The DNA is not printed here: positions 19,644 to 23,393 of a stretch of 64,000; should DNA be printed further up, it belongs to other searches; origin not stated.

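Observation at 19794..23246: Single-polypeptide 2Fe2S - GltD-like NAD(P)H module - 4Fe4S - [FeFe]-hydrogenase fusion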

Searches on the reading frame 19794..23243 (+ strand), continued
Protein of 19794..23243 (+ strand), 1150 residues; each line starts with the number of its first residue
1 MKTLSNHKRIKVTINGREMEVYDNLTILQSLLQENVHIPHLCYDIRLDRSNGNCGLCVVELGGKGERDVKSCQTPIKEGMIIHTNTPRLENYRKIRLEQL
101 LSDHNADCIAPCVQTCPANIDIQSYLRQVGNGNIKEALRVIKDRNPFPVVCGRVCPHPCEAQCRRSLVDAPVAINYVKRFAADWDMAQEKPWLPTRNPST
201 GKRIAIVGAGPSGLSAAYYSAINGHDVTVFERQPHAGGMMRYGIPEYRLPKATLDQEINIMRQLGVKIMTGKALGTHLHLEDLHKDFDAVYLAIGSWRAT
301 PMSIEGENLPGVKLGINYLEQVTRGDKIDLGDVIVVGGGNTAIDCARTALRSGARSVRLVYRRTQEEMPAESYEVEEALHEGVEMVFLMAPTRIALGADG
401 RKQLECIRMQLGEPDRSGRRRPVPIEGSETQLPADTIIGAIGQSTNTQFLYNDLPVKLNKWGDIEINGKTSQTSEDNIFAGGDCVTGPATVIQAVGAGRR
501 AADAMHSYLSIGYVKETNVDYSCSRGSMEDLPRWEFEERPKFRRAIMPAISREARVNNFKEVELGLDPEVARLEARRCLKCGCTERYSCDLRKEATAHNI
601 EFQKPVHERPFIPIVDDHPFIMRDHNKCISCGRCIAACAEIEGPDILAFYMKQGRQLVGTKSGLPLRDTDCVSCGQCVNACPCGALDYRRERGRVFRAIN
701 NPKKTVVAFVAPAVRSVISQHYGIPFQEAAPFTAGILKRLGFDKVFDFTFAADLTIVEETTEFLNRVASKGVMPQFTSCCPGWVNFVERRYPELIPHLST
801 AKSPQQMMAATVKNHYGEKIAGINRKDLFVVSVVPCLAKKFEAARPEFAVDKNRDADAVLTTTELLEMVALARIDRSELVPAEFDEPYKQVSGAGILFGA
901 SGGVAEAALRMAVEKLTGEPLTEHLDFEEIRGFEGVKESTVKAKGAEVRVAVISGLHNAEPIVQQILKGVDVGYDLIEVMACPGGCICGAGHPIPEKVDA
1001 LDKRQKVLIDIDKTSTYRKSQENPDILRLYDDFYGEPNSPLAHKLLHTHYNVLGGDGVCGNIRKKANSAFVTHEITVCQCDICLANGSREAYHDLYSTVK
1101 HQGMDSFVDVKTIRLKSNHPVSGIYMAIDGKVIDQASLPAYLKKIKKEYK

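Call 71: search_protein_families(library=pfam, max_evalue=0.0001, proteins=[L064:6938-7870:+, L064:11262-12491:+, L066:11241-12491:+, L072:5376-7742:+, L072:11325-11903:-, L074:7127-7852:+, L074:11281-12687:+, L075:7516-7956:+, L075:11600-12694:+, L076:963-2147:-])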
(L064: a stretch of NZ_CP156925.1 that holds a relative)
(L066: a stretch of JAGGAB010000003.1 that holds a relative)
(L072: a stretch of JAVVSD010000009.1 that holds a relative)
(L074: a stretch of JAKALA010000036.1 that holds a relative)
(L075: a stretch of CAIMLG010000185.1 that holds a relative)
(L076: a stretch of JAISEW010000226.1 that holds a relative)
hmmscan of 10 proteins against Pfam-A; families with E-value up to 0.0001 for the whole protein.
L064:6938-7870:+ (311 aa): 1 family
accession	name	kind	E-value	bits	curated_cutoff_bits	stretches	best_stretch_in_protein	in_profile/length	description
PF00696.33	AA_kinase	-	1.5e-31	110.4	24.9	1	4-292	2-233/234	Amino acid kinase family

L064:11262-12491:+ (410 aa): 1 family
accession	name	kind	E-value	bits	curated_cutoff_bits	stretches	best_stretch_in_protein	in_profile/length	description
PF00266.25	Aminotran_5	-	1.5e-25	90.4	21.5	1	36-349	37-337/371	Aminotransferase class-V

L066:11241-12491:+ (417 aa): 1 family
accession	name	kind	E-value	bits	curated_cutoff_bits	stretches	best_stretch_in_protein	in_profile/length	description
PF00266.25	Aminotran_5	-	3.7e-27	95.7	21.5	1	42-356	36-337/371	Aminotransferase class-V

L072:5376-7742:+ (789 aa): 7 families
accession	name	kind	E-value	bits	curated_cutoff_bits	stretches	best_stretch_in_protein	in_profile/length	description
PF00580.27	UvrD-helicase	-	7.5e-83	278.8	23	2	98-327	36-271/271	UvrD/REP helicase N-terminal domain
PF13361.12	UvrD_C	-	1.8e-75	255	25.6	1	332-665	1-348/350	UvrD-like helicase C-terminal domain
PF13245.12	AAA_19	-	2.4e-20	73.5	25.1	1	108-312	42-134/134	AAA domain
PF21196.3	PcrA_UvrD_tudor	-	3.1e-12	46.6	23.9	1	742-788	2-48/48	PcrA/UvrD tudor domain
PF13538.12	UvrD_C_2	-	1.7e-10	41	27.4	1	604-663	2-52/52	UvrD-like helicase C-terminal domain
PF01443.25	Viral_helicase1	-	4.6e-08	33.6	21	0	267-414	58-202/228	Viral superfamily 1 RNA helicase core domain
PF13604.12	AAA_30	-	1.1e-05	25.7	27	0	249-359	70-175/191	AAA domain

L072:11325-11903:- (192 aa): 2 families
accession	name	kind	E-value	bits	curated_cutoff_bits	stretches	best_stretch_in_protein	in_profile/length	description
PF14278.11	TetR_C_8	-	8.3e-10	39.1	26.1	1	92-185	3-101/103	Transcriptional regulator C-terminal region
PF00440.29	TetR_N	-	1.1e-06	28.8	24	1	33-69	8-44/47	Bacterial regulatory proteins, tetR family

L074:7127-7852:+ (242 aa): 2 families
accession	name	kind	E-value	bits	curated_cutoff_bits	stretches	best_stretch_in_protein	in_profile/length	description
PF02629.25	CoA_binding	-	1e-16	61.9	22.3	1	97-191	5-97/97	CoA binding domain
PF06971.19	Put_DNA-bind_N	-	6.1e-15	55.5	27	1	18-64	2-48/49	Putative DNA-binding protein N-terminus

L074:11281-12687:+ (469 aa): 2 families
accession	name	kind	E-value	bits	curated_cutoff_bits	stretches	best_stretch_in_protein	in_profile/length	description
PF06968.18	BATS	-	3.2e-20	72.5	22.2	1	273-380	1-88/88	Biotin and Thiamin Synthesis associated domain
PF04055.27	Radical_SAM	-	5.5e-18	66.1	29.5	1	89-250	2-160/166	Radical SAM superfamily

L075:7516-7956:+ (147 aa): 0 families

L075:11600-12694:+ (365 aa): 4 families
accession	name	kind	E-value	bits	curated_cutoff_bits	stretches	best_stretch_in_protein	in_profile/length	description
PF00437.27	T2SSE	-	3.1e-89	299.7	24.9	1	20-359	11-368/370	Type II/IV secretion system protein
PF13191.12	AAA_16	-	2.2e-07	32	32.6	1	141-236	15-101/167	AAA ATPase domain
PF13401.12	AAA_22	-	1.2e-06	29.3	27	1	148-265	3-105/130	AAA domain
PF13604.12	AAA_30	-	4.8e-05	23.6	27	1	141-184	9-51/191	AAA domain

L076:963-2147:- (394 aa): 0 families

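Call 73: search_protein_representatives(protein=window:19794-23243:+)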
Query: 1150 residues. Proteins with E-value up to 0.001 (for the whole library): 39623; up to 1e-10: 19785; up to 1e-30: 6525. The best 150 are listed.
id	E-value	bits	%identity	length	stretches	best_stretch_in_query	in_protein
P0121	0.0e+00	1461.8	57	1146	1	8-1138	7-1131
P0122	0.0e+00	1436.2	38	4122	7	703-1053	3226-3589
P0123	0.0e+00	1030.6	45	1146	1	11-1111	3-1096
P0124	2.2e-267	906.6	40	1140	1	13-1138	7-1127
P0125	2.6e-245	833.5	59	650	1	411-1050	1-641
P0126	2.0e-225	767.6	53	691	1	10-678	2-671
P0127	1.3e-202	692.1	78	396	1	269-663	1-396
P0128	3.7e-198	677.3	48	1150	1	10-688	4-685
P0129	2.1e-193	661.6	46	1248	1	9-689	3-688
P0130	2.8e-193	661.2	47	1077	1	9-688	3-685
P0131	1.0e-190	652.7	44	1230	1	11-688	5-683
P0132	3.6e-188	644.3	46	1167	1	10-718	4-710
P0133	9.5e-187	639.6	46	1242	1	8-693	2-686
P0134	1.6e-186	638.8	45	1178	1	10-691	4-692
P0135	3.0e-186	637.9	45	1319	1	8-687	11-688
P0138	1.1e-184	632.7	65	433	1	622-1051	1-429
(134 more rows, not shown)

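Call 76: list_cluster_members(proteins=[window:19794-23243:+, P0121, P0123, P0124, P0122, P0031])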
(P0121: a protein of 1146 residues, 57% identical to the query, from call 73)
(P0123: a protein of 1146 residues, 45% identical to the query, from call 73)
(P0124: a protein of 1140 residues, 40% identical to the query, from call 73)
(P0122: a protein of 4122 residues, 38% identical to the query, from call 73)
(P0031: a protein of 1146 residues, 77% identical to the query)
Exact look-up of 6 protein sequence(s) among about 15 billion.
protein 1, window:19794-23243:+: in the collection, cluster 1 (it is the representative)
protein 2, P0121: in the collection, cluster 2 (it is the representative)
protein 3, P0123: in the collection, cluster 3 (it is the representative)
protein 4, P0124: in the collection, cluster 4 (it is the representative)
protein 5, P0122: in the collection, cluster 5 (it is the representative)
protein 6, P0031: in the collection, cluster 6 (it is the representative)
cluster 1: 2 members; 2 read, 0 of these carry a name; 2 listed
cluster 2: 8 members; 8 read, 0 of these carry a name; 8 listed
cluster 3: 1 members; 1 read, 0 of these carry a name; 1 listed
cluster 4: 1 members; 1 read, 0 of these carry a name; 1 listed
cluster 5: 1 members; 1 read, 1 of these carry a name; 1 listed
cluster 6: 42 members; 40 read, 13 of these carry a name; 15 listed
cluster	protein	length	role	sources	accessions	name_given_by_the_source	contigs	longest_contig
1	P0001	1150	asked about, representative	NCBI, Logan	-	-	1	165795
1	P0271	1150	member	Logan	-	-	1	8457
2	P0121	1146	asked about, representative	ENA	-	-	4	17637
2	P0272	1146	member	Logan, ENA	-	-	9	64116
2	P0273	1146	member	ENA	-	-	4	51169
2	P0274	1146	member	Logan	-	-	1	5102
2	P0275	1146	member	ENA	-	-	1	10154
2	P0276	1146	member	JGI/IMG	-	-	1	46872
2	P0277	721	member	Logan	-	-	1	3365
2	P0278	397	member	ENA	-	-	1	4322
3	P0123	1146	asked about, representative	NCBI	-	-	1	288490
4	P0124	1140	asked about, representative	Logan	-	-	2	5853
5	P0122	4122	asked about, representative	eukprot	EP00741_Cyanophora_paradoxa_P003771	tig00000093_g3665.t1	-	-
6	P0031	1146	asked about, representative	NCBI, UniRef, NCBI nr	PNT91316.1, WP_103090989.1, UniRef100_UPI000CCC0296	NAD(P)-binding protein [Clostridium thermosuccinogenes] | NAD(P)-binding protein n=1 Tax=Clostridium thermosuccinogenes TaxID=84032 ... | NAD(P)-binding protein [Pseudoclostridium thermosuccinogenes]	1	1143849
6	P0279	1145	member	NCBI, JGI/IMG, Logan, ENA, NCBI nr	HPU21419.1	MAG TPA: NAD(P)-binding protein [Thermoclostridium caenicola] | NAD(P)-binding protein [Thermoclostridium caenicola]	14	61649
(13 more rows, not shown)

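Call 90: find_encoding_contigs(protein=P0031, flank=10000, max_places=2)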
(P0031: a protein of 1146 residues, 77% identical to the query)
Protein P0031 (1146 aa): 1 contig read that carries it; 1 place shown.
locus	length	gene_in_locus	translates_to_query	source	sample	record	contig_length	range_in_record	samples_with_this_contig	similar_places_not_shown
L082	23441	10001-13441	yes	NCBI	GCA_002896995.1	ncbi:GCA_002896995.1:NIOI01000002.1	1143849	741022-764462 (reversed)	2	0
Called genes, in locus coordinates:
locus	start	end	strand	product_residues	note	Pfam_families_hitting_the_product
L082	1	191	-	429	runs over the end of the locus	PF01548:DEDD_Tnp_IS110, PF02371:Transposase_20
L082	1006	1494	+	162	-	PF01527:HTH_Tnp_1, PF13683:rve_3, PF13333:rve_2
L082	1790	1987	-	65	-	PF00486:Trans_reg_C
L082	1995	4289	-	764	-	-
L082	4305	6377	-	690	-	PF03176:MMPL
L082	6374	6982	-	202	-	PF03729:DUF308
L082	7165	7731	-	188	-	PF00440:TetR_N (weak), PF14278:TetR_C_8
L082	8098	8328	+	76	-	-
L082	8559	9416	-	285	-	PF00165:HTH_AraC (faint), PF12833:HTH_18, PF06445:GyrI-like, PF14526:Cass2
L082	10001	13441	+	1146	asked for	PF00111:Fer2, PF13510:Fer2_4, PF14691:Fer4_20, PF07992:Pyr_redox_2, PF13450:NAD_binding_8, PF13738:Pyr_redox_3, PF12838:Fer4_7, PF02906:Fe_hyd_lg_C, +9 more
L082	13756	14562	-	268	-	PF04439:Adenyl_transf (faint)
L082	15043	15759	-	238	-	PF01863:YgjP-like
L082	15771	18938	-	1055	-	PF04313:HSDR_N, PF04851:ResIII, PF18766:SWI2_SNF2, PF22679:T1R_D3-like, PF11867:T1RH-like_C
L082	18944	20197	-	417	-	PF01420:Methylase_S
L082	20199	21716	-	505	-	PF12161:HsdM_N, PF02384:N6_Mtase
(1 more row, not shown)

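Call 91: find_encoding_contigs(protein=P0123, flank=10000, max_places=2)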
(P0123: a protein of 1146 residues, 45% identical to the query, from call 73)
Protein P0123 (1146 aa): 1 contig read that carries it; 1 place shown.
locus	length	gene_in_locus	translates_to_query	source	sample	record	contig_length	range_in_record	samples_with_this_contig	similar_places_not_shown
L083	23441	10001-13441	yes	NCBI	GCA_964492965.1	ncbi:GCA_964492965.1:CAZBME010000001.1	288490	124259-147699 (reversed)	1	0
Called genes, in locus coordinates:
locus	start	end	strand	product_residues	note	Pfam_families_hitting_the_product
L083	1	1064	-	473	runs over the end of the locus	PF02310:B12-binding, PF04055:Radical_SAM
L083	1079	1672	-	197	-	PF00300:His_Phos_1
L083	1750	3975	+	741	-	PF16889:Hepar_II_III_N, PF07940:Hepar_II_III_C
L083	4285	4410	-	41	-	-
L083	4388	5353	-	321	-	PF08885:GSCFA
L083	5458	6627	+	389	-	PF13439:Glyco_transf_4 (weak), PF13579:Glyco_trans_4_4, PF00534:Glycos_transf_1, PF13692:Glyco_trans_1_4, PF13524:Glyco_trans_1_2 (weak)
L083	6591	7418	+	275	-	PF01209:Ubie_methyltran (weak), PF05891:Methyltransf_PK (weak), PF08003:Methyltransf_9 (weak), PF13489:Methyltransf_23, PF13847:Methyltransf_31, PF08241:Methyltransf_11, PF08242:Methyltransf_12, PF13649:Methyltransf_25, +2 more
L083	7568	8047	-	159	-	-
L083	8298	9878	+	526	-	PF00890:FAD_binding_2, PF01134:GIDA (faint), PF01266:DAO, PF03486:HI0933_like, PF07992:Pyr_redox_2, PF12831:FAD_oxidored, PF13450:NAD_binding_8 (weak), PF02910:Succ_DH_flav_C, +2 more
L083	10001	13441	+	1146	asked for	PF13510:Fer2_4, PF14691:Fer4_20, PF01266:DAO, PF07992:Pyr_redox_2, PF13450:NAD_binding_8, PF12838:Fer4_7, PF02906:Fe_hyd_lg_C, PF02256:Fe_hyd_SSU, +11 more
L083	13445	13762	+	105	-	-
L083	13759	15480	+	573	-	PF12838:Fer4_7 (weak), PF13187:Fer4_9 (weak), PF13237:Fer4_10 (weak), PF14697:Fer4_21 (weak), PF00037:Fer4 (weak), PF02906:Fe_hyd_lg_C, PF04060:FeS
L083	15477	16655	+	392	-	PF07228:SpoIIE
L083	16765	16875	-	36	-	-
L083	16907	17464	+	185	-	-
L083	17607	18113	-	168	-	PF02518:HATPase_c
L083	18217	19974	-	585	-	PF13510:Fer2_4, PF10588:NADH-G_4Fe-4S_3, PF14697:Fer4_21 (weak), PF22117:Fer4_Nqo3 (weak), PF12838:Fer4_7 (weak), PF13187:Fer4_9 (weak), PF02906:Fe_hyd_lg_C, PF02256:Fe_hyd_SSU, +1 more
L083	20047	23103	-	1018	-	PF01257:2Fe-2S_thioredx (weak), PF01512:Complex1_51K, PF10589:NADH_4Fe-4S, PF14691:Fer4_20, PF00890:FAD_binding_2 (weak), PF07992:Pyr_redox_2, PF13450:NAD_binding_8, PF13738:Pyr_redox_3, +7 more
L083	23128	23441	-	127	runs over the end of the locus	-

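Call 92: find_encoding_contigs(protein=P0121, flank=8000, max_places=3)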
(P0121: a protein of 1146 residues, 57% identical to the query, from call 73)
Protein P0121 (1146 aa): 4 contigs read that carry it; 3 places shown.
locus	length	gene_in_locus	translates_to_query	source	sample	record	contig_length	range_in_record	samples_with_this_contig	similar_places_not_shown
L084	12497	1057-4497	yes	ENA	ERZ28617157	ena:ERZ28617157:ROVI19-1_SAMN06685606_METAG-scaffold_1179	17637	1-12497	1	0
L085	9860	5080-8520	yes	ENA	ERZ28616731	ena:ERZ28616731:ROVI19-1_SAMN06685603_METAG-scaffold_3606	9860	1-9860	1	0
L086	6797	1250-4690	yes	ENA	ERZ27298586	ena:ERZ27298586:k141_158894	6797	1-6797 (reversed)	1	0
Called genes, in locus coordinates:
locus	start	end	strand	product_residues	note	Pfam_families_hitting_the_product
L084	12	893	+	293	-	PF10298:WhiA_N, PF14527:LAGLIDADG_WhiA, PF02650:HTH_WhiA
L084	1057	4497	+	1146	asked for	PF13510:Fer2_4, PF14691:Fer4_20, PF07992:Pyr_redox_2, PF13450:NAD_binding_8, PF13738:Pyr_redox_3, PF00070:Pyr_redox, PF02906:Fe_hyd_lg_C, PF02256:Fe_hyd_SSU, +9 more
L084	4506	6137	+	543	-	PF01938:TRAM, PF05958:tRNA_U5-meth_tr, PF03602:Cons_hypoth95 (weak), PF09445:Methyltransf_15 (weak), PF13847:Methyltransf_31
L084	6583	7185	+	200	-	PF08666:SAF (weak), PF16976:RcpC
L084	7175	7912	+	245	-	-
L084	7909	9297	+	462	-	PF00437:T2SSE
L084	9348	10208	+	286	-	-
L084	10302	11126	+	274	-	-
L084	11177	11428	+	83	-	-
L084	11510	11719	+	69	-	-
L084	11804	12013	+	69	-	-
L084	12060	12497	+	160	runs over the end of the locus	PF14208:DUF4320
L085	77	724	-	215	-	PF03006:HlyIII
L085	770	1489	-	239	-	PF02661:Fic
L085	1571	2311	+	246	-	PF02308:MgtC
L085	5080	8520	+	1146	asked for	PF13510:Fer2_4, PF14691:Fer4_20, PF07992:Pyr_redox_2, PF13450:NAD_binding_8, PF13738:Pyr_redox_3, PF00070:Pyr_redox, PF02906:Fe_hyd_lg_C, PF02256:Fe_hyd_SSU, +9 more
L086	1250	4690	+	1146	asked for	PF13510:Fer2_4, PF14691:Fer4_20, PF07992:Pyr_redox_2, PF13450:NAD_binding_8, PF13738:Pyr_redox_3, PF00070:Pyr_redox, PF02906:Fe_hyd_lg_C, PF02256:Fe_hyd_SSU, +9 more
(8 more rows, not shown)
